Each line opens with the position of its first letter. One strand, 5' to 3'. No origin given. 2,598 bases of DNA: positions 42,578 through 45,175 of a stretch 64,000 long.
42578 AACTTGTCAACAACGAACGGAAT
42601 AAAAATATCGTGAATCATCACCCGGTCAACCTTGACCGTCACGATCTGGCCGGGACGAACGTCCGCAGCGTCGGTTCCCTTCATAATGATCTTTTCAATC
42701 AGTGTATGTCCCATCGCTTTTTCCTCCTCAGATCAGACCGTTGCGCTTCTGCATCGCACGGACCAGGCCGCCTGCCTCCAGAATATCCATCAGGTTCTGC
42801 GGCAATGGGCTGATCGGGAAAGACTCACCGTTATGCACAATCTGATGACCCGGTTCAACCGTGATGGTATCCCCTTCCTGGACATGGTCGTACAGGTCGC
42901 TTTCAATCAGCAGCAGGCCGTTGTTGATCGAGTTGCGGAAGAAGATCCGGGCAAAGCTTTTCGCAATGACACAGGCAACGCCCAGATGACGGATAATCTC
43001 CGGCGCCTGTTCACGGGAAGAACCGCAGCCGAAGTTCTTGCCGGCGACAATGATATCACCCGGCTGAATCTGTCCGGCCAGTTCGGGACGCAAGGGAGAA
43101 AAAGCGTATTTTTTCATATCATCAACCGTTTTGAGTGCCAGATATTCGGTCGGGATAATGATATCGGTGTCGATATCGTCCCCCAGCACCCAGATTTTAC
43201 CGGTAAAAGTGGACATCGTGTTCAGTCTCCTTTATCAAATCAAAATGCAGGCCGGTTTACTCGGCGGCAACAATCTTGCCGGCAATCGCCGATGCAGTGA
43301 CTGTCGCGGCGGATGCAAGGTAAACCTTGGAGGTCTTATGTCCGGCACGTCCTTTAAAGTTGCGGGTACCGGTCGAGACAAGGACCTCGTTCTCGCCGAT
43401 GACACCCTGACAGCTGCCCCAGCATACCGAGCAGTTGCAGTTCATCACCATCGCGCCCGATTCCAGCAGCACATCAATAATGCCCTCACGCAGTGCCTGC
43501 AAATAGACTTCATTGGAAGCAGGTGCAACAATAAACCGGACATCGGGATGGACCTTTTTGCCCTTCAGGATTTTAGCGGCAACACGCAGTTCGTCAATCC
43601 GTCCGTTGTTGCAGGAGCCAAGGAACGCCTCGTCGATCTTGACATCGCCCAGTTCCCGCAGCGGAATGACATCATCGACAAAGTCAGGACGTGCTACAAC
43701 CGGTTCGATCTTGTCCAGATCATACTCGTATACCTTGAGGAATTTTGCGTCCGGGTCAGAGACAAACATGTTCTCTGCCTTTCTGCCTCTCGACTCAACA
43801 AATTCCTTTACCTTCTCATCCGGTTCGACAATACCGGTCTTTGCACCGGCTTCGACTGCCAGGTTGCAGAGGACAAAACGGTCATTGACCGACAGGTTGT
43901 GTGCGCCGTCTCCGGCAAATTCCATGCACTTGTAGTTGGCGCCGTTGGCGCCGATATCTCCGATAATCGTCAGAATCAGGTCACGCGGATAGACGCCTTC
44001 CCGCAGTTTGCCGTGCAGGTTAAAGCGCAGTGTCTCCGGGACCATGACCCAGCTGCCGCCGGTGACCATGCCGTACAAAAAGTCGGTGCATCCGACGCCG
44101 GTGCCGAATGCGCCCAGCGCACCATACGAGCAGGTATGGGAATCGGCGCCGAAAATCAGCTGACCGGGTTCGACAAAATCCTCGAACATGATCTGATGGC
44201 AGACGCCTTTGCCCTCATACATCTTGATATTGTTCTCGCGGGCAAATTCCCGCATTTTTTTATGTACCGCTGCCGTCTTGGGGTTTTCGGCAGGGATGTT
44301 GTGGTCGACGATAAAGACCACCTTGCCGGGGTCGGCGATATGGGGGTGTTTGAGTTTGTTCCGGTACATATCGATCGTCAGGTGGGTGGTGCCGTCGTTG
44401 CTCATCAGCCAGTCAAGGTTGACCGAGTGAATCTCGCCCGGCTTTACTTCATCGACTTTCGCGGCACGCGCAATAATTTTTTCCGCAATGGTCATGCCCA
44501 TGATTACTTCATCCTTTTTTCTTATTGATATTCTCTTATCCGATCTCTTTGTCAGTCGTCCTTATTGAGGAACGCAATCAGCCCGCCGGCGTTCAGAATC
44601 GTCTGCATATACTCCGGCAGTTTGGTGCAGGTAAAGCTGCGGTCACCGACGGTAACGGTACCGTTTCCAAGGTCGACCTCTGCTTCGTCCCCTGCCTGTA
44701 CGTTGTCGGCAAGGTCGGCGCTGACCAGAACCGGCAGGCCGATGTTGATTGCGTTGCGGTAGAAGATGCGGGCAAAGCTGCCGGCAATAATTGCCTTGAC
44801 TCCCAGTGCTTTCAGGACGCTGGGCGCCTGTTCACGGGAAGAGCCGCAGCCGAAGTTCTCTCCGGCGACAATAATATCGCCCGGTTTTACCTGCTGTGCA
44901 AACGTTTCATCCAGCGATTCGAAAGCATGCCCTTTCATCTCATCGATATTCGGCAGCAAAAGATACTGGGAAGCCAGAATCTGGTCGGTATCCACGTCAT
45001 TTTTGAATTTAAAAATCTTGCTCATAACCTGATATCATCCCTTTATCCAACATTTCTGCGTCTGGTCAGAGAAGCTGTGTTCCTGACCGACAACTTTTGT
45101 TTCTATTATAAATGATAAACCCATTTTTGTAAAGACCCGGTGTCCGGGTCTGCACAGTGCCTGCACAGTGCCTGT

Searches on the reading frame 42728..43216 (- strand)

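Call 12: search_protein_families(library=pfam, proteins=[window:42728-43216:-])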
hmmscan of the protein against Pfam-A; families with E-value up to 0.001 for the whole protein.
window:42728-43216:- (162 aa): 2 families
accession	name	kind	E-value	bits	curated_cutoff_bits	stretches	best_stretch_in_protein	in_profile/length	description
PF00694.25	Aconitase_C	-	1.1e-20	74.8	22.8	1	51-105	72-127/131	Aconitase C-terminal domain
PF06434.19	Aconitase_2_N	-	0.00013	22.2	27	1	81-152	94-167/204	Aconitate hydratase 2 N-terminus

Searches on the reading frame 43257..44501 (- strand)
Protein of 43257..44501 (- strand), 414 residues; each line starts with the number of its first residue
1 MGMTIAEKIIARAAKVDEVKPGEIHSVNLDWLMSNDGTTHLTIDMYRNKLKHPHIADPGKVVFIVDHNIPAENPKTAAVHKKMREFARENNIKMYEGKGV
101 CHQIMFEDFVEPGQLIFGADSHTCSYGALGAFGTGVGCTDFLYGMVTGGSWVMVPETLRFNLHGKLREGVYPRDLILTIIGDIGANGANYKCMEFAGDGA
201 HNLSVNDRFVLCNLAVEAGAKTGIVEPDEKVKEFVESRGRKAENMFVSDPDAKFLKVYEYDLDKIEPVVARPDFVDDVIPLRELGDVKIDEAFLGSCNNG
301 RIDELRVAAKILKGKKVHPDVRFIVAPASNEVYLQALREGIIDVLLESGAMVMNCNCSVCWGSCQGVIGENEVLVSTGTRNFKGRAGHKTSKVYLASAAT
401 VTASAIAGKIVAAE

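Call 12: search_protein_families(library=pfam, proteins=[window:43257-44501:-])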
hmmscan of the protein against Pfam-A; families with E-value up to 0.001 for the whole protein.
window:43257-44501:- (414 aa): 2 families
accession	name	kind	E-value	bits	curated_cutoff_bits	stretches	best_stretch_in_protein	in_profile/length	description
PF00330.25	Aconitase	-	3e-93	313.8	28.7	2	20-283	12-305/463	Aconitase family (aconitate hydratase)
PF04412.18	AcnX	-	3.5e-05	23.1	31.5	1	286-360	288-360/400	Aconitase X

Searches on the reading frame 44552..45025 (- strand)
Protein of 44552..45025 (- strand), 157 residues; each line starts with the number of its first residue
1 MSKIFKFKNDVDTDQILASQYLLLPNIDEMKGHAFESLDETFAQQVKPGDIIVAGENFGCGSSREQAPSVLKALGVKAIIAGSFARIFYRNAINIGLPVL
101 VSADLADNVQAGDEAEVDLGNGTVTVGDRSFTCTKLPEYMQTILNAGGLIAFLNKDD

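Call 11: find_encoding_contigs(protein=window:44552-45025:-, flank=3000, max_places=10)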
Protein window:44552-45025:- (157 aa): 21 contigs read that carry it; 10 places shown.
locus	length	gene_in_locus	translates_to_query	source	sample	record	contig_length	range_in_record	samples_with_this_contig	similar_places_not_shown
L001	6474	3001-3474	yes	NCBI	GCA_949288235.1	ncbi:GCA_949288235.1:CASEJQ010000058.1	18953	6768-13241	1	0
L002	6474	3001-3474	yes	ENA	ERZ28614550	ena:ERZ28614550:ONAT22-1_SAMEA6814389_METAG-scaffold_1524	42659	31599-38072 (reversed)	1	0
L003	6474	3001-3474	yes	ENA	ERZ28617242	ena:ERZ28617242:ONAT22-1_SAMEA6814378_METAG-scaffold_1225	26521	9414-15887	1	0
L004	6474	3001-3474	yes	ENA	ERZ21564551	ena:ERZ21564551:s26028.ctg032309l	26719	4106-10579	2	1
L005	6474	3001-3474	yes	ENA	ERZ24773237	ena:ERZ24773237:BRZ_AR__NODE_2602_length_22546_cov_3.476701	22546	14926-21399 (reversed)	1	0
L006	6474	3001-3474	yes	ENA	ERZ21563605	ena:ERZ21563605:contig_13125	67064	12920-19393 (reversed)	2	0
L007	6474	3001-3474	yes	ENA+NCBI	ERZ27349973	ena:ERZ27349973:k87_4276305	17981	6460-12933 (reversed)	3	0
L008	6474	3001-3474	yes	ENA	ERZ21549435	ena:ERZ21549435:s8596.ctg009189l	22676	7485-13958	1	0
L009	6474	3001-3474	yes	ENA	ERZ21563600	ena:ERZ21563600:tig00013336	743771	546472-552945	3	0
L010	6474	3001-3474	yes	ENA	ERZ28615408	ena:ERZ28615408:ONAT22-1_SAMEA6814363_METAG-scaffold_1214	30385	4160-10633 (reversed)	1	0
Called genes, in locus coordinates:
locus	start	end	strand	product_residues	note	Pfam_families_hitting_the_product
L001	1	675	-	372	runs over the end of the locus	PF00248:Aldo_ket_red, PF13746:Fer4_18 (faint), PF14697:Fer4_21 (faint), PF13183:Fer4_8 (weak), PF13187:Fer4_9, PF13237:Fer4_10 (weak), PF13484:Fer4_16 (weak), PF13534:Fer4_17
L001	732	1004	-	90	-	PF00708:Acylphosphatase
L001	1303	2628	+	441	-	PF19127:Choline_bind_3, PF01473:Choline_bind_1, PF19127:Choline_bind_3, PF01473:Choline_bind_1 (weak), PF19127:Choline_bind_3 (weak), PF01522:Polysacc_deac_1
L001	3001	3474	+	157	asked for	PF00694:Aconitase_C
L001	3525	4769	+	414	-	PF00330:Aconitase, PF28406:AcnX_3rd (weak)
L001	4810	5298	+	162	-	PF00694:Aconitase_C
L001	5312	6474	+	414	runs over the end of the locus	PF00330:Aconitase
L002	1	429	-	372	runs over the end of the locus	PF00248:Aldo_ket_red, PF13746:Fer4_18 (faint), PF14697:Fer4_21 (faint), PF13183:Fer4_8 (weak), PF13187:Fer4_9, PF13237:Fer4_10 (weak), PF13484:Fer4_16 (weak), PF13534:Fer4_17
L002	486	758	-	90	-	PF00708:Acylphosphatase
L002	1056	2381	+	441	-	PF19127:Choline_bind_3, PF01473:Choline_bind_1, PF19127:Choline_bind_3, PF01473:Choline_bind_1 (weak), PF19127:Choline_bind_3 (weak), PF01522:Polysacc_deac_1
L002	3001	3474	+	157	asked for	PF00694:Aconitase_C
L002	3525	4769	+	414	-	PF00330:Aconitase, PF28406:AcnX_3rd (weak)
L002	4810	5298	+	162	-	PF00694:Aconitase_C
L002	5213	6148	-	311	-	-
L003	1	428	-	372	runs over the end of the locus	PF00248:Aldo_ket_red, PF13746:Fer4_18 (faint), PF14697:Fer4_21 (faint), PF13183:Fer4_8 (weak), PF13187:Fer4_9, PF13237:Fer4_10 (weak), PF13484:Fer4_16 (weak), PF13534:Fer4_17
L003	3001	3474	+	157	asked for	PF00694:Aconitase_C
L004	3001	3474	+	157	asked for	PF00694:Aconitase_C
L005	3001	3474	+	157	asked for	PF00694:Aconitase_C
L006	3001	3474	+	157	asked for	PF00694:Aconitase_C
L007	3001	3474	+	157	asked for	PF00694:Aconitase_C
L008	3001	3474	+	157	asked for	PF00694:Aconitase_C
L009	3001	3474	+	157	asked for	PF00694:Aconitase_C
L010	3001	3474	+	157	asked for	PF00694:Aconitase_C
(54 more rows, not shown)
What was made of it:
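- Ten contigs with a 100% identical LeuD protein have gaps of 285, about 375, 564 or 619 nt (call 11).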

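Call 12: search_protein_families(library=pfam, proteins=[window:44552-45025:-])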
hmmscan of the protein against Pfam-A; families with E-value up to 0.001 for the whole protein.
window:44552-45025:- (157 aa): 1 family
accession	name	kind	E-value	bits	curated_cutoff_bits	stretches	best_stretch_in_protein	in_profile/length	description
PF00694.25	Aconitase_C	-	5.6e-21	75.7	22.8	1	33-97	58-123/131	Aconitase C-terminal domain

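Call 30: find_homologous_proteins(query=window:44552-45025:-, max_evalue=1e-40)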
Query window:44552-45025:- (157 aa): 3763 proteins with E <= 1e-40 among 8000 candidates; the best 120 are listed.
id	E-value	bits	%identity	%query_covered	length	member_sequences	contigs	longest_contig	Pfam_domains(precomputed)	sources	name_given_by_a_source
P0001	1.6e-95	335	99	100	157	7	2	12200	PF00694.26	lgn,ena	-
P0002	1.4e-91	322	96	100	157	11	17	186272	PF00694.26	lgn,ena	-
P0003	3.3e-90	318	94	100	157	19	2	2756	PF00694.26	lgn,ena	-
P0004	6.9e-90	317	94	100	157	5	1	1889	PF00694.26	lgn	-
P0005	2.3e-89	315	94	100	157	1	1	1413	PF00694.26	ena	-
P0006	6.4e-89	313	94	100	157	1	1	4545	PF00694.26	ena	-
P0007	9.5e-89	313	94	100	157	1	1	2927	PF00694.26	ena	-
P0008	4.8e-87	307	91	100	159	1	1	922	PF00694.26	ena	-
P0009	3.8e-83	295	87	100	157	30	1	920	PF00694.26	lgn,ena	-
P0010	6.5e-80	284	83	100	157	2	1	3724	PF00694.26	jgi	jgi:3-isopropylmalate dehydratase small subunit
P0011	2.9e-79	282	83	100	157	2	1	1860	PF00694.26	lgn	-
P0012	4.6e-79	281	83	100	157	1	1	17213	PF00694.26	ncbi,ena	-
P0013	8.8e-79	281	83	100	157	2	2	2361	PF00694.26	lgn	-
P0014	1.5e-78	280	83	99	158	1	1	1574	PF00694.26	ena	-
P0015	1.6e-78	280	82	100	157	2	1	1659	PF00694.26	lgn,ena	-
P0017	2.8e-78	279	83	99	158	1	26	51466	PF00694.26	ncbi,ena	-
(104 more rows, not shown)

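Call 31: find_encoding_contigs(protein=P0002, flank=2500, max_places=10)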
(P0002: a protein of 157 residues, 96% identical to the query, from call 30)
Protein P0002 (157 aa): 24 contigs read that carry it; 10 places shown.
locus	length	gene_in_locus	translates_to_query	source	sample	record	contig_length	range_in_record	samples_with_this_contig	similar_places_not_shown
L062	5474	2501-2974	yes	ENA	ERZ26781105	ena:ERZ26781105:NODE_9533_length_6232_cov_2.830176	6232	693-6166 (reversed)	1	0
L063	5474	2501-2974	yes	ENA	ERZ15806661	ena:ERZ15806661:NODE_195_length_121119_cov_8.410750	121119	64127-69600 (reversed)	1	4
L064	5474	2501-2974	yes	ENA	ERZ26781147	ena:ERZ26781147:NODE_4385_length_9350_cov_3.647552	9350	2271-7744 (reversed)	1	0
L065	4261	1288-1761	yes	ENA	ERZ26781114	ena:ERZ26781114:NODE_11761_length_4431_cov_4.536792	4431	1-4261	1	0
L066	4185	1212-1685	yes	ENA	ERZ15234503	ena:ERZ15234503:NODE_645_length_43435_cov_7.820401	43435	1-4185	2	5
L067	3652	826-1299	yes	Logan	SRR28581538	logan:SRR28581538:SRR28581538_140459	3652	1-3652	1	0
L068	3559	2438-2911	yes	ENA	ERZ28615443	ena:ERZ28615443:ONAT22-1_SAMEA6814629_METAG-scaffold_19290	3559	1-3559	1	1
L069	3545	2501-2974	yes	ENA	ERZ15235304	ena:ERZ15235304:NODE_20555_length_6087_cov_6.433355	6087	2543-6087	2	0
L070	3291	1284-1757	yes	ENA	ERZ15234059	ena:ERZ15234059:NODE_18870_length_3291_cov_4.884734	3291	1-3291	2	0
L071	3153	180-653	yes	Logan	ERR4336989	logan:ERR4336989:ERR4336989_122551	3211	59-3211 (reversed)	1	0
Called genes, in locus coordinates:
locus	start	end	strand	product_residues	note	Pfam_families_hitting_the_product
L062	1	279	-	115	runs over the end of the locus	?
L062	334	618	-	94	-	PF00708:Acylphosphatase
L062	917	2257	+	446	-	PF19127:Choline_bind_3, PF01473:Choline_bind_1 (weak), PF19127:Choline_bind_3 (weak), PF01522:Polysacc_deac_1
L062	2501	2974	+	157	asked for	PF00694:Aconitase_C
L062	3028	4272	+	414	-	PF00330:Aconitase, PF28406:AcnX_3rd (weak)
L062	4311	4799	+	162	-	PF00694:Aconitase_C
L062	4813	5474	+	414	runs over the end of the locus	PF00330:Aconitase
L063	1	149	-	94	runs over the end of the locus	PF00708:Acylphosphatase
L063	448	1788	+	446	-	PF19127:Choline_bind_3, PF01473:Choline_bind_1 (weak), PF19127:Choline_bind_3 (weak), PF01522:Polysacc_deac_1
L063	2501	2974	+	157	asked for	PF00694:Aconitase_C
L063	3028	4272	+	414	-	PF00330:Aconitase, PF28406:AcnX_3rd (weak)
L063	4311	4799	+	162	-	PF00694:Aconitase_C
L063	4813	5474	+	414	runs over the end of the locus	PF00330:Aconitase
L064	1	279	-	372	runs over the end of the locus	PF00248:Aldo_ket_red, PF13746:Fer4_18 (faint), PF12838:Fer4_7 (faint), PF14697:Fer4_21 (faint), PF13183:Fer4_8 (weak), PF13187:Fer4_9, PF13237:Fer4_10 (weak), PF13534:Fer4_17, +1 more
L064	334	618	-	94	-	PF00708:Acylphosphatase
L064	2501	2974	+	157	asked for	PF00694:Aconitase_C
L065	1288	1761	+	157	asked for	PF00694:Aconitase_C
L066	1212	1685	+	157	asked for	PF00694:Aconitase_C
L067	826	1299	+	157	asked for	PF00694:Aconitase_C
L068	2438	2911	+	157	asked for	PF00694:Aconitase_C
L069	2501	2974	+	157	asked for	PF00694:Aconitase_C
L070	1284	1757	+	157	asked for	PF00694:Aconitase_C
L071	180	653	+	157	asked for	PF00694:Aconitase_C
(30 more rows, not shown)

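Call 32: find_encoding_contigs(protein=P0012, flank=2500, max_places=4)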
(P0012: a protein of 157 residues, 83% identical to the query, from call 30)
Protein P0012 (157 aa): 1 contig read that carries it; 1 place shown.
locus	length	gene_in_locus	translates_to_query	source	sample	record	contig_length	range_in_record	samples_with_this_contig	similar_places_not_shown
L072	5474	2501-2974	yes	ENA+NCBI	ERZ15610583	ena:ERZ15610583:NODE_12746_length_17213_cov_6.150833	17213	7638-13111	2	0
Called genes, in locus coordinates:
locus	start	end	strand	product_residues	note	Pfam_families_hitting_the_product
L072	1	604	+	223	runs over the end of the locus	PF00027:cNMP_binding (weak)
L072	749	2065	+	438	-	PF01473:Choline_bind_1 (weak), PF19127:Choline_bind_3, PF01473:Choline_bind_1 (weak), PF19127:Choline_bind_3, PF01522:Polysacc_deac_1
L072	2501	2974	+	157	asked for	PF00694:Aconitase_C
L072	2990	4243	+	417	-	PF00330:Aconitase, PF28406:AcnX_3rd (weak)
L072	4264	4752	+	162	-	PF00694:Aconitase_C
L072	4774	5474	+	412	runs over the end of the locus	PF00330:Aconitase, PF28406:AcnX_3rd (weak)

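Call 33: find_encoding_contigs(protein=P0017, flank=2500, max_places=6)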
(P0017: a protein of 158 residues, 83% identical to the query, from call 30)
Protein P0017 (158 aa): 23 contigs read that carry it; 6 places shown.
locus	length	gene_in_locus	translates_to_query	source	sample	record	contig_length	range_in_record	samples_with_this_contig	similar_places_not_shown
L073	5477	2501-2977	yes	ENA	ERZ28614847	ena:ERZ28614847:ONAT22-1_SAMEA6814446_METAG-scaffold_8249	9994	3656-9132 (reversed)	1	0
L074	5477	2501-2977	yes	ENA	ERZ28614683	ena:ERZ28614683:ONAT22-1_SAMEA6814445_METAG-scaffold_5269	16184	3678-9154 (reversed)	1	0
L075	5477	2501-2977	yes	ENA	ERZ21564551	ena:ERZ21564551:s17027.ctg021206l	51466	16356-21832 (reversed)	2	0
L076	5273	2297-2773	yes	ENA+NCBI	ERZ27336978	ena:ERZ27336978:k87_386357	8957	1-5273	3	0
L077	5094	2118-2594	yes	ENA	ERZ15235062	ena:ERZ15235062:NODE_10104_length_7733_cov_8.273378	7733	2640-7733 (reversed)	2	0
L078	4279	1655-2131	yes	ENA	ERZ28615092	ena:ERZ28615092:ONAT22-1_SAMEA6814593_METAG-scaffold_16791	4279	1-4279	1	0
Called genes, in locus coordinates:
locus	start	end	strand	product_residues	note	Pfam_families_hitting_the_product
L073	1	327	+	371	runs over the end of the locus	PF00248:Aldo_ket_red, PF13746:Fer4_18 (faint), PF13183:Fer4_8 (weak), PF13187:Fer4_9, PF13237:Fer4_10 (weak), PF13484:Fer4_16 (faint), PF13534:Fer4_17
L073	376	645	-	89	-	PF00708:Acylphosphatase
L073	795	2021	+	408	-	PF01473:Choline_bind_1 (weak), PF19127:Choline_bind_3, PF01522:Polysacc_deac_1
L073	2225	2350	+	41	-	-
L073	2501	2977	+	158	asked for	PF00694:Aconitase_C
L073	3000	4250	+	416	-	PF00330:Aconitase, PF28406:AcnX_3rd (faint)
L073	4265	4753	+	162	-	PF00694:Aconitase_C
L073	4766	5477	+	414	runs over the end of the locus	PF00330:Aconitase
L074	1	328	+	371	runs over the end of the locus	PF00248:Aldo_ket_red, PF13746:Fer4_18 (faint), PF13183:Fer4_8 (weak), PF13187:Fer4_9, PF13237:Fer4_10 (weak), PF13484:Fer4_16 (faint), PF13534:Fer4_17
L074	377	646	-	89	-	PF00708:Acylphosphatase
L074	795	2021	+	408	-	PF01473:Choline_bind_1 (weak), PF19127:Choline_bind_3, PF01522:Polysacc_deac_1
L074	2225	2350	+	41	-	-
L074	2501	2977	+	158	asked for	PF00694:Aconitase_C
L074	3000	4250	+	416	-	PF00330:Aconitase, PF28406:AcnX_3rd (faint)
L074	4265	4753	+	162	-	PF00694:Aconitase_C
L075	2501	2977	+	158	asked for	PF00694:Aconitase_C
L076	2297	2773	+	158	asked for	PF00694:Aconitase_C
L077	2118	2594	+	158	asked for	PF00694:Aconitase_C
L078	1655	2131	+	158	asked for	PF00694:Aconitase_C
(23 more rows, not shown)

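Call 39: find_encoding_contigs(protein=P0003, flank=2500, max_places=10)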
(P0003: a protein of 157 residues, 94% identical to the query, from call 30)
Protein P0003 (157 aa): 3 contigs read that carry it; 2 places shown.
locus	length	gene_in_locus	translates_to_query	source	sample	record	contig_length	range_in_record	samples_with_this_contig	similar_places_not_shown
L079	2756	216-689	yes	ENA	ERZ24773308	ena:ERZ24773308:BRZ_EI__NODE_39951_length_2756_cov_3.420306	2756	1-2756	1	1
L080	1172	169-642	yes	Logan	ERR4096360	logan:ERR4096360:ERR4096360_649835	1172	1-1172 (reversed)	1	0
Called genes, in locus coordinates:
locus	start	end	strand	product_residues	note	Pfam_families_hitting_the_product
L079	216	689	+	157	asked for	PF00694:Aconitase_C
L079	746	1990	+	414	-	PF00330:Aconitase, PF28406:AcnX_3rd (weak)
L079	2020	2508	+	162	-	PF00694:Aconitase_C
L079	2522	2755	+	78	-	?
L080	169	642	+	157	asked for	PF00694:Aconitase_C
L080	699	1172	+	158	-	?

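Call 40: find_encoding_contigs(protein=P0004, flank=2500, max_places=6)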
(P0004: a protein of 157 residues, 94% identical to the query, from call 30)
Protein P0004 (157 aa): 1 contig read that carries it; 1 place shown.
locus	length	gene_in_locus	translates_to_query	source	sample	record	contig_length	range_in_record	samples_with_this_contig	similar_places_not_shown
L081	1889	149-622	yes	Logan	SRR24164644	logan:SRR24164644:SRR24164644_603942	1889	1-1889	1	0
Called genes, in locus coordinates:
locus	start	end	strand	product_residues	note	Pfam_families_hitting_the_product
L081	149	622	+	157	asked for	PF00694:Aconitase_C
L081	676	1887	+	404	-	?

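Call 41: find_encoding_contigs(protein=P0007, flank=2500, max_places=6)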
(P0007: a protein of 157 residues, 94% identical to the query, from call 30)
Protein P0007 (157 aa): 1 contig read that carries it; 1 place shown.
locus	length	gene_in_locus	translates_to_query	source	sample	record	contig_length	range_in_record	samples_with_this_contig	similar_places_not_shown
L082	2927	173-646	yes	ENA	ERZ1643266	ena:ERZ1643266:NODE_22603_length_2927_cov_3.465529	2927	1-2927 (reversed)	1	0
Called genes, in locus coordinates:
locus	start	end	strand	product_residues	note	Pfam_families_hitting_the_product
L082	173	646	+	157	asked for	PF00694:Aconitase_C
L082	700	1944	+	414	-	PF00330:Aconitase, PF28406:AcnX_3rd (weak)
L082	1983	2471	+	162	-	PF00694:Aconitase_C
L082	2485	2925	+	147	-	?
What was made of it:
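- Tried and rejected: LeuD-side look-ups of the sister lineage gave contigs that break in the repeat (calls 39-41).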
